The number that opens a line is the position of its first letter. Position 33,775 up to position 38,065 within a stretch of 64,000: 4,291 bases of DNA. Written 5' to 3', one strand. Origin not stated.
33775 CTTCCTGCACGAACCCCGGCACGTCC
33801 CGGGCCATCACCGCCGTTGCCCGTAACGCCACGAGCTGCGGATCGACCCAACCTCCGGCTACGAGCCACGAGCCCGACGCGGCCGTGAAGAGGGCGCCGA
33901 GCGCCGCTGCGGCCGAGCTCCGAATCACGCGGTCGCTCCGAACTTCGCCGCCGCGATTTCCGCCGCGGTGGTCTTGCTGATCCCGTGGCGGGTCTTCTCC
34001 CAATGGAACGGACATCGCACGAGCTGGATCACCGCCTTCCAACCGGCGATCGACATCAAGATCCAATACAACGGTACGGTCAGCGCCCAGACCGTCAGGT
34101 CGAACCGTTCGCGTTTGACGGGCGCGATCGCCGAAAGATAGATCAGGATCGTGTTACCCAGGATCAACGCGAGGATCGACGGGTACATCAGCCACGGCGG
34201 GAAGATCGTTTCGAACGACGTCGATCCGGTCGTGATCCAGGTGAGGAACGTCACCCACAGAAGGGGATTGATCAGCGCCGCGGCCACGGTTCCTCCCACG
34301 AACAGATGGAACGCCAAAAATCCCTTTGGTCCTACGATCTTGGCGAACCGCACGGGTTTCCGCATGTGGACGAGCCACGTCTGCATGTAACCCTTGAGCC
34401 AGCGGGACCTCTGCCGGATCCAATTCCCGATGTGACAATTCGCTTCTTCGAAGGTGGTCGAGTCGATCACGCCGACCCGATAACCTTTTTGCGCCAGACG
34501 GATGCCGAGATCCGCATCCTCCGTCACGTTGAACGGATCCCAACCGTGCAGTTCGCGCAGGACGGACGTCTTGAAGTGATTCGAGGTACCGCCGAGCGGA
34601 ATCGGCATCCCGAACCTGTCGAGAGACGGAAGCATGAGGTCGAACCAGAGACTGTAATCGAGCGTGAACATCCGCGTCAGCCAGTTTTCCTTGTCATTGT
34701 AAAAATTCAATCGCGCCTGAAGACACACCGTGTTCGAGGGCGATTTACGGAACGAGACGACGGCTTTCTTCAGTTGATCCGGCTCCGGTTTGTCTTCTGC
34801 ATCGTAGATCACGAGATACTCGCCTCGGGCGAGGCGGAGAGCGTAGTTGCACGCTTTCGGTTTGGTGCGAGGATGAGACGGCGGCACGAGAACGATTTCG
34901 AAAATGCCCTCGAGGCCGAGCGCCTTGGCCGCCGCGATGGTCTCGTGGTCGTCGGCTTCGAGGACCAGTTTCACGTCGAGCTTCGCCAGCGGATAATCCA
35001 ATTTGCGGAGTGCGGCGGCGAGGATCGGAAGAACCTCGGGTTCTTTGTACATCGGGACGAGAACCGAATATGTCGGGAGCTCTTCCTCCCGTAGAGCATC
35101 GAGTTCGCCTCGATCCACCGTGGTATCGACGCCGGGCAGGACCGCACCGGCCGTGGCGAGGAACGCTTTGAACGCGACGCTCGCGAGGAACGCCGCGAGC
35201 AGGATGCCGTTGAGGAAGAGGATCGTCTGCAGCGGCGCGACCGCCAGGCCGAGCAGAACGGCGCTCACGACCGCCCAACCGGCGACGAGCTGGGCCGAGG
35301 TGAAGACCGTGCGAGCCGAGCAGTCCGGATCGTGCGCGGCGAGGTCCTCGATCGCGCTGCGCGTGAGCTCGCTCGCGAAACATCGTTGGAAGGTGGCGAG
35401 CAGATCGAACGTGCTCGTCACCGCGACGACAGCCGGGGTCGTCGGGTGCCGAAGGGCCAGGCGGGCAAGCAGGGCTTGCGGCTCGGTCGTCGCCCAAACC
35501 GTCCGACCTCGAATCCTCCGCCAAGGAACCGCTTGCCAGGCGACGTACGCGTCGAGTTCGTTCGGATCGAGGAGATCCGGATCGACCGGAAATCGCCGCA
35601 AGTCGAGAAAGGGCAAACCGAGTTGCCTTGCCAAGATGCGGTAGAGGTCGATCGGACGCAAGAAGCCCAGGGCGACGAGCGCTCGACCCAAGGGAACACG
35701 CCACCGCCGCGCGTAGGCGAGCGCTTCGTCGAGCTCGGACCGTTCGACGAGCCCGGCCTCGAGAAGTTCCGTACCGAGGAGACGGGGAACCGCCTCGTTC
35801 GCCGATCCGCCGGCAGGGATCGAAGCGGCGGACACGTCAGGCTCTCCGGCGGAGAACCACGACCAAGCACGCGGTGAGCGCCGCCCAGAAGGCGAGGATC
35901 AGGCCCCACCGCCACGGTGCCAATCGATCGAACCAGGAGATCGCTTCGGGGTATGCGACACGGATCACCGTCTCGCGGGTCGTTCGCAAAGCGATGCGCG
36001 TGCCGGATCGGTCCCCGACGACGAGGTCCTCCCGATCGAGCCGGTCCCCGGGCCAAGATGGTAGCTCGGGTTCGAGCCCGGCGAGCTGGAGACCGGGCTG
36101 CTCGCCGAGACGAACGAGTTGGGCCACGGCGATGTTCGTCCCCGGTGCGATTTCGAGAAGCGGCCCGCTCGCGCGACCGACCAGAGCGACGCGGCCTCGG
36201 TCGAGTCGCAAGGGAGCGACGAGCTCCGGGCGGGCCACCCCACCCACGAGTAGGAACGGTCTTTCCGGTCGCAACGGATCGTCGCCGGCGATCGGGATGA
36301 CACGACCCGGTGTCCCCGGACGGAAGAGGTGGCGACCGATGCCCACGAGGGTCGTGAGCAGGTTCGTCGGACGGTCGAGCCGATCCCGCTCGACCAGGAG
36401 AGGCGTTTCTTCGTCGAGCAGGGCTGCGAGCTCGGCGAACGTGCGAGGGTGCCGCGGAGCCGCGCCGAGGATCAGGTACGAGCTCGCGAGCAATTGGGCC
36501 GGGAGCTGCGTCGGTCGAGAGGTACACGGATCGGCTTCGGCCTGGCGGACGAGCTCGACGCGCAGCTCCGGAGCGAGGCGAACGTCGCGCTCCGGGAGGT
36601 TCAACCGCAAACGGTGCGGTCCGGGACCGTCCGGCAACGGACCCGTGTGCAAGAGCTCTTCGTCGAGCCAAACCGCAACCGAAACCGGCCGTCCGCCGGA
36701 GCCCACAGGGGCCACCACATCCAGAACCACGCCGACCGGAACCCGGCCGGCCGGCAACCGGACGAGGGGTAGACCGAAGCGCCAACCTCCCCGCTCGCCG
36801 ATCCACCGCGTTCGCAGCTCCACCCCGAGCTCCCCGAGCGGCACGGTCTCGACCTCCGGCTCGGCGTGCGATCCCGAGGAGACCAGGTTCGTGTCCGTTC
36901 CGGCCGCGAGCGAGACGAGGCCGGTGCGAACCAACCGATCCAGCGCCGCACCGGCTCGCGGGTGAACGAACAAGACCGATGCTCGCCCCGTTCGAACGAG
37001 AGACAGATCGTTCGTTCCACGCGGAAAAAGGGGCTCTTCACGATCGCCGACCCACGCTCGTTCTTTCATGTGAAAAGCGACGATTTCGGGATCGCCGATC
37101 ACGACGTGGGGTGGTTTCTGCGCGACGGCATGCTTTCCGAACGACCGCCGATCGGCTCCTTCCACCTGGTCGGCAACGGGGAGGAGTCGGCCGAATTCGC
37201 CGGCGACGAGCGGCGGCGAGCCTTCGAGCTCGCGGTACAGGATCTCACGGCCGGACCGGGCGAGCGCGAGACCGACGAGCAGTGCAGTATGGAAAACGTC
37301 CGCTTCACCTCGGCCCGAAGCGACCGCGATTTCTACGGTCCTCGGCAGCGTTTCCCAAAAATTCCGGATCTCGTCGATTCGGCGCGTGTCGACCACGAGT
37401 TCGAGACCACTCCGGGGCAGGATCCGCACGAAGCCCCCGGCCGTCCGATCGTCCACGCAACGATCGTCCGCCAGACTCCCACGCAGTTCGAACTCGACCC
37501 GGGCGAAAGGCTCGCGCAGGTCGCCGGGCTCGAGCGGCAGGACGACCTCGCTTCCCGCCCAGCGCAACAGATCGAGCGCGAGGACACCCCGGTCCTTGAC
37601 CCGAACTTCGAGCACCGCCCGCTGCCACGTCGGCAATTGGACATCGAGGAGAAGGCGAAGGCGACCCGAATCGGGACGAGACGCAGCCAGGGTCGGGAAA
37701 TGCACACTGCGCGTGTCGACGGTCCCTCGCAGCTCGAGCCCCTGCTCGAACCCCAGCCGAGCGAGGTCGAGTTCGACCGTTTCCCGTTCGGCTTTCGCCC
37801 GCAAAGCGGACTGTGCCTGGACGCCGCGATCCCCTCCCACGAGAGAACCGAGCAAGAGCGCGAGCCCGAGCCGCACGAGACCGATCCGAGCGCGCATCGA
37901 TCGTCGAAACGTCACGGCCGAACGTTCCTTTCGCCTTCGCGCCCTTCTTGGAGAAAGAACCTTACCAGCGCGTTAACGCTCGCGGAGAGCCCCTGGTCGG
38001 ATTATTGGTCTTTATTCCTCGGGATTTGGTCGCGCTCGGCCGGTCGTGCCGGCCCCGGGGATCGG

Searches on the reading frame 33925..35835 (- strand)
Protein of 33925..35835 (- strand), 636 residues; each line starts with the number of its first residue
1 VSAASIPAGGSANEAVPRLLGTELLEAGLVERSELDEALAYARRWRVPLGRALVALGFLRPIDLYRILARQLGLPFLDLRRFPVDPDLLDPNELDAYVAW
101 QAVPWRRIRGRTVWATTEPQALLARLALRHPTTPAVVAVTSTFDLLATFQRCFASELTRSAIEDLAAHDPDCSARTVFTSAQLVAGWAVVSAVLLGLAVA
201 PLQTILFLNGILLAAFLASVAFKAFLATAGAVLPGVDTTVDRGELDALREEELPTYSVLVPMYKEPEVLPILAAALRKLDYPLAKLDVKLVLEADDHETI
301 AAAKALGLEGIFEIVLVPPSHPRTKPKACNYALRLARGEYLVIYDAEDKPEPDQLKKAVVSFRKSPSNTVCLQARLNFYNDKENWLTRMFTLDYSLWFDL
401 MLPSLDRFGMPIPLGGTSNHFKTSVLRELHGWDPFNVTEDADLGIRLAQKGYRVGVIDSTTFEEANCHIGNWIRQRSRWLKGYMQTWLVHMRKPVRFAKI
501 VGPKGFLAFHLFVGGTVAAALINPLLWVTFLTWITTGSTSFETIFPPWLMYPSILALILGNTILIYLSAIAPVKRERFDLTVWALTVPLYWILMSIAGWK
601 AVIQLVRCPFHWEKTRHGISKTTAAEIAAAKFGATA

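Call 16: search_protein_families(library=pfam, proteins=[window:33925-35835:-], max_evalue=0.00001)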
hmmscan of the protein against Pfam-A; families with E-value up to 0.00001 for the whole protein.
window:33925-35835:- (636 aa): 4 families
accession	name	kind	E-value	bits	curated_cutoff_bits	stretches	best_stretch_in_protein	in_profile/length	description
PF13632.12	Glyco_trans_2_3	-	8.1e-25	88.2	27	1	341-550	2-183/198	Glycosyl transferase family group 2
PF13641.12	Glyco_tranf_2_3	-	2.5e-18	67.4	27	1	254-481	1-229/230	Glycosyltransferase like family 2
PF00535.33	Glycos_transf_2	-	1.7e-10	41.5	23.3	1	257-393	1-132/168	Glycosyl transferase family 2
PF05157.20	MshEN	-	1.6e-07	31.6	23.1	1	72-157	1-88/90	MshEN domain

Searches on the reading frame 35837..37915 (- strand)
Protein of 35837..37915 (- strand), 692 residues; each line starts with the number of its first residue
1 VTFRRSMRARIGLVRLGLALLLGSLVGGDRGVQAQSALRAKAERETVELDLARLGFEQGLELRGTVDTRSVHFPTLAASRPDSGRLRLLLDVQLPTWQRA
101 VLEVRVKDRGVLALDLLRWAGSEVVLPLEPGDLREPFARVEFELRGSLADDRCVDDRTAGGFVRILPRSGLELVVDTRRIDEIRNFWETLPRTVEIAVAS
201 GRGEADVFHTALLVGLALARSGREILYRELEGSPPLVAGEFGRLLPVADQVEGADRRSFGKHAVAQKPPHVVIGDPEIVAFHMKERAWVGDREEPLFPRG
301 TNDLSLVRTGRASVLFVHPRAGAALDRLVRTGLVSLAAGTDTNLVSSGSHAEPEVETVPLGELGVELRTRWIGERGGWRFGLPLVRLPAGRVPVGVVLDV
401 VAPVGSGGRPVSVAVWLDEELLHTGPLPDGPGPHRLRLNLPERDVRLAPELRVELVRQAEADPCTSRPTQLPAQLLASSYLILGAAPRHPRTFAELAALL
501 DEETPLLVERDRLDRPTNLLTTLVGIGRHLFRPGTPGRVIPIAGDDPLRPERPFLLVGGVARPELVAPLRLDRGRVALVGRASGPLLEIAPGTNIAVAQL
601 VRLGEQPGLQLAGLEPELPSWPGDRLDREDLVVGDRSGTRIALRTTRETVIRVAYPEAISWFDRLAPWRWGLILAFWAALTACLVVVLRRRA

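Call 16: search_protein_families(library=pfam, proteins=[window:35837-37915:-], max_evalue=0.00001)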
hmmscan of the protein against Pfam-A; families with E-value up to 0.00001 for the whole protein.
window:35837-37915:- (692 aa): 0 families

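Call 84: search_protein_families(library=pfam, proteins=[window:35837-37915:-], max_evalue=0.05)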
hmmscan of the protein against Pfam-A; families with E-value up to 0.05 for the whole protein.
window:35837-37915:- (692 aa): 1 family
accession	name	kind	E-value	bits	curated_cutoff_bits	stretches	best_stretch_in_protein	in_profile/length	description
PF03170.19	BcsB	-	4.1e-05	22.6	21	1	46-179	3-138/606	Bacterial cellulose synthase subunit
